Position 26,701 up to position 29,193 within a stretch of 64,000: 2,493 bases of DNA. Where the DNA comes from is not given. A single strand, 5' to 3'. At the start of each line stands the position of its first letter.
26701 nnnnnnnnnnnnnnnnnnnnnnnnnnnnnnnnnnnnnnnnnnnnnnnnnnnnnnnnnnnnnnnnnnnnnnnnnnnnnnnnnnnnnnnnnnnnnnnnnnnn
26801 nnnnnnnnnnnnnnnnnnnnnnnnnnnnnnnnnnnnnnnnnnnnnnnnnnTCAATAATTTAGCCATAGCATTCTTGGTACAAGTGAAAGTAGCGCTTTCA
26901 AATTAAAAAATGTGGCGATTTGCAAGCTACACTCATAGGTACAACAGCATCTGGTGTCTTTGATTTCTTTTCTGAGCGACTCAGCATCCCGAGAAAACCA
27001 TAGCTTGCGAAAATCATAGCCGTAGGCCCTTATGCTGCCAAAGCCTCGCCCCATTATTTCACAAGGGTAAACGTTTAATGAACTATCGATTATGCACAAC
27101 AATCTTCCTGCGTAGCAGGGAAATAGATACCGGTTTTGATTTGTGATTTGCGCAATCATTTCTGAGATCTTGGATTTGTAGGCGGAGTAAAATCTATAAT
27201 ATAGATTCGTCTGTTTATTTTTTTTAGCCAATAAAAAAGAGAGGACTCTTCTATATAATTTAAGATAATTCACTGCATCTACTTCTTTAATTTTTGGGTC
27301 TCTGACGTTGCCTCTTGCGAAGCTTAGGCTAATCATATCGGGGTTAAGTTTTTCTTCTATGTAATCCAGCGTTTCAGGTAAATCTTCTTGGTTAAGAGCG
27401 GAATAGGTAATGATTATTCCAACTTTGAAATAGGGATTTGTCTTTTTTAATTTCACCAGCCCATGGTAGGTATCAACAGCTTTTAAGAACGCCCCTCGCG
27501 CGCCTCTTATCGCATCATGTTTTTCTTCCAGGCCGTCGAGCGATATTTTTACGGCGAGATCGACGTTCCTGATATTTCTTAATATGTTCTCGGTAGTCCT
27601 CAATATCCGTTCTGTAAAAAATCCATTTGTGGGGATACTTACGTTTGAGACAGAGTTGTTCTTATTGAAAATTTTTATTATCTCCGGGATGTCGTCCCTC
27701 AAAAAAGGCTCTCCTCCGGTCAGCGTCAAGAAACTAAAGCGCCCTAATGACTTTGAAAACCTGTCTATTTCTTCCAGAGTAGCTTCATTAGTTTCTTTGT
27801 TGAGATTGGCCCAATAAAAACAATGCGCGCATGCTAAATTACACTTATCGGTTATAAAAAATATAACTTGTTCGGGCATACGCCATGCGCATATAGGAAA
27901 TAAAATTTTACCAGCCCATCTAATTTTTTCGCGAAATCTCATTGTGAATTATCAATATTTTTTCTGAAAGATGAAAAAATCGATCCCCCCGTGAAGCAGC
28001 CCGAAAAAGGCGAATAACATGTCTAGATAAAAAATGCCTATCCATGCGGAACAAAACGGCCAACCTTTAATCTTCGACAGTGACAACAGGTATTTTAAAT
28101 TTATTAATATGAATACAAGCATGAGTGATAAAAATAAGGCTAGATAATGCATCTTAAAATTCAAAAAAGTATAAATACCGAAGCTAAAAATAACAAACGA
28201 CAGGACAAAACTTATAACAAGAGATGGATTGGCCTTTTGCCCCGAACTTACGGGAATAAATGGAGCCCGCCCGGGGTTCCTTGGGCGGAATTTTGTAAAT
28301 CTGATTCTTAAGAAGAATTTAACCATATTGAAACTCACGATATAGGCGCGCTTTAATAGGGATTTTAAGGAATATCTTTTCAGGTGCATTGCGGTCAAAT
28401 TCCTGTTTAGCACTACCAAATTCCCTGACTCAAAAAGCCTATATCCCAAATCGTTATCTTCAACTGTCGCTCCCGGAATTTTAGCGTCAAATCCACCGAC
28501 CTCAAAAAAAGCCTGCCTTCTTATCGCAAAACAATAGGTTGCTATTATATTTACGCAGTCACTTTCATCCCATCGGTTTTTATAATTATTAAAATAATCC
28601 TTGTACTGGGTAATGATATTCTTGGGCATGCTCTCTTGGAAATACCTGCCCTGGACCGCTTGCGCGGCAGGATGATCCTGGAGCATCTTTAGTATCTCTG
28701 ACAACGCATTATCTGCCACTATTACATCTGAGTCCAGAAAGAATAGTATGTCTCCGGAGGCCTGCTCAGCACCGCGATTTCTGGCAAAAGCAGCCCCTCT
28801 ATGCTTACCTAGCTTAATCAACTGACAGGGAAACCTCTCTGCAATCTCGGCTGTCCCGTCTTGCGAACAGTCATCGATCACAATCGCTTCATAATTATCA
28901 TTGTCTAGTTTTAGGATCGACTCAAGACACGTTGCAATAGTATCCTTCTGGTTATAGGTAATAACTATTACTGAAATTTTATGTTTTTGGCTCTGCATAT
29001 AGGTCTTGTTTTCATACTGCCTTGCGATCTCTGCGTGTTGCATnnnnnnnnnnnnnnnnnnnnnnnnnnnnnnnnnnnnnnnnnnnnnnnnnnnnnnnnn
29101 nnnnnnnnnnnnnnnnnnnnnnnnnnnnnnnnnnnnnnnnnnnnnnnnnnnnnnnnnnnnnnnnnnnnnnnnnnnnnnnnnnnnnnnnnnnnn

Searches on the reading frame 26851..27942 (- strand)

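Call 54: search_protein_families(library=ncbifam, proteins=[window:26851-27942:-], max_evalue=1e-10)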
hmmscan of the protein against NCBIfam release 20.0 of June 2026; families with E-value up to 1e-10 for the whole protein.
window:26851-27942:- (363 aa): 31 families (the best 25 are shown)
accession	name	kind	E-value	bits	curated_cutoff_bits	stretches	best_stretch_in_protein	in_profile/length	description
TIGR04545.1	rSAM_ahbD_hemeb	equivalog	5.5e-22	78.6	500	1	28-326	4-298/339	heme b synthase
TIGR04054.1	rSAM_NirJ1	equivalog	6.3e-22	77.7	650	1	26-198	38-200/387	putative heme d1 biosynthesis radical SAM protein NirJ1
TIGR04051.1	rSAM_NirJ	equivalog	2.8e-21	75.9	515.45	1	26-243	4-208/354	heme d1 biosynthesis radical SAM protein NirJ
TIGR04053.2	TIGR04053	equivalog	9.9e-21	74.4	395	1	23-197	7-175/366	TIGR04053 family radical SAM/SPASM domain-containing protein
TIGR04546.1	rSAM_ahbC_deAc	equivalog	1e-20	73.9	650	1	26-201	41-206/390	12,18-didecarboxysiroheme deacetylase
TIGR04055.1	rSAM_NirJ2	equivalog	1.7e-19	70.5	500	1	30-336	6-296/326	putative heme d1 biosynthesis radical SAM protein NirJ2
TIGR04347.1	pseudo_SAM_Halo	equivalog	2.2e-19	70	525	1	26-198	40-202/390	TIGR04347 family pseudo-SAM/SPASM protein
TIGR04250.1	SCM_rSAM_ScmE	equivalog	3.8e-19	68.8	400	1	24-197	3-167/358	SynChlorMet cassette radical SAM/SPASM protein ScmE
NF050035.1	rSAM_WgK_link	exception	5.8e-18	65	650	1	22-206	7-181/367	radical SAM/SPASM peptide maturase WgkB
TIGR04251.1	SCM_rSAM_ScmF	equivalog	3.9e-17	62.7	400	1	24-190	4-164/353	SynChlorMet cassette radical SAM/SPASM protein ScmF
TIGR02666.1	moaA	equivalog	7.4e-17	61.3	284.05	1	30-198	16-183/336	GTP 3',8-cyclase MoaA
TIGR03977.1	rSAM_pair_HxsC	equivalog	1.6e-16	60.1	267.9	1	25-199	26-194/292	His-Xaa-Ser system radical SAM maturase HxsC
TIGR03961.1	rSAM_PTO1314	hypoth_equivalog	2.7e-16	59.8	306.05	1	33-321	32-290/332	PTO1314 family radical SAM protein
NF045702.1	rSAM_GDGT_ether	equivalog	3.6e-16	58.8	450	1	29-147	91-209/486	tetraether lipid synthase Tes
TIGR02668.1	moaA_archaeal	equivalog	4.9e-16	58.6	325.25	1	28-199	14-177/303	GTP 3',8-cyclase MoaA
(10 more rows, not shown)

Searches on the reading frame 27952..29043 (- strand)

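Call 54: search_protein_families(library=ncbifam, proteins=[window:27952-29043:-], max_evalue=1e-10)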
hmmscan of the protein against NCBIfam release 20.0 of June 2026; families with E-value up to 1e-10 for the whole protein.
window:27952-29043:- (363 aa): 11 families
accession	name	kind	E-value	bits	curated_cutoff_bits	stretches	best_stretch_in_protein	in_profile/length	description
TIGR03965.1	mycofact_glyco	equivalog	3.5e-30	105.3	280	1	17-234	70-294/467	mycofactocin biosynthesis glycosyltransferase MftF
NF041875.1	EPS_EpsD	equivalog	7.9e-29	101.1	370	1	23-237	1-224/325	exopolysaccharide biosynthesis glycosyltransferase EpsD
TIGR04283.1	glyco_like_mftF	equivalog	7.3e-27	94.4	182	1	23-248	1-213/221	TIGR04283 family arsenosugar biosynthesis glycosyltransferase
TIGR03937.1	PgaC_IcaA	equivalog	4e-20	72.1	422.3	1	7-207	30-237/407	poly-beta-1,6-N-acetyl-D-glucosamine synthase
NF047683.1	TeichurnBiosyTuaG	equivalog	2.6e-17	63.3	400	1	16-130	1-120/252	teichuronic acid biosynthesis protein TuaG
NF007482.0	PRK10073.1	equivalog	5.8e-17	61.7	423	1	16-123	1-112/334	glycosyltransferase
NF038302.1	EPS_HpsE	equivalog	4.7e-15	55.4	300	1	22-133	2-123/307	hormogonium polysaccharide biosynthesis glycosyltransferase HpsE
NF038299.1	EPS_HpsN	equivalog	2.2e-13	49.9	425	1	22-138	2-123/317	hormogonium polysaccharide biosynthesis glycosyltransferase HpsN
NF050050.1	ProtGlycPglI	equivalog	3.6e-12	46.3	500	1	21-121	2-108/306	GalNAc(5)-diNAcBac-PP-undecaprenol beta-1,3-glucosyltransferase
NF053739.1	GlytfEpsEBac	equivalog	4.2e-12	45.6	450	1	22-208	2-190/265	glycosyltransferase EpsE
NF041394.1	GtaseAglG_Halo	equivalog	7.3e-12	45.2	440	1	22-190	2-179/304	glucosyl-dolichyl phosphate glucuronosyltransferase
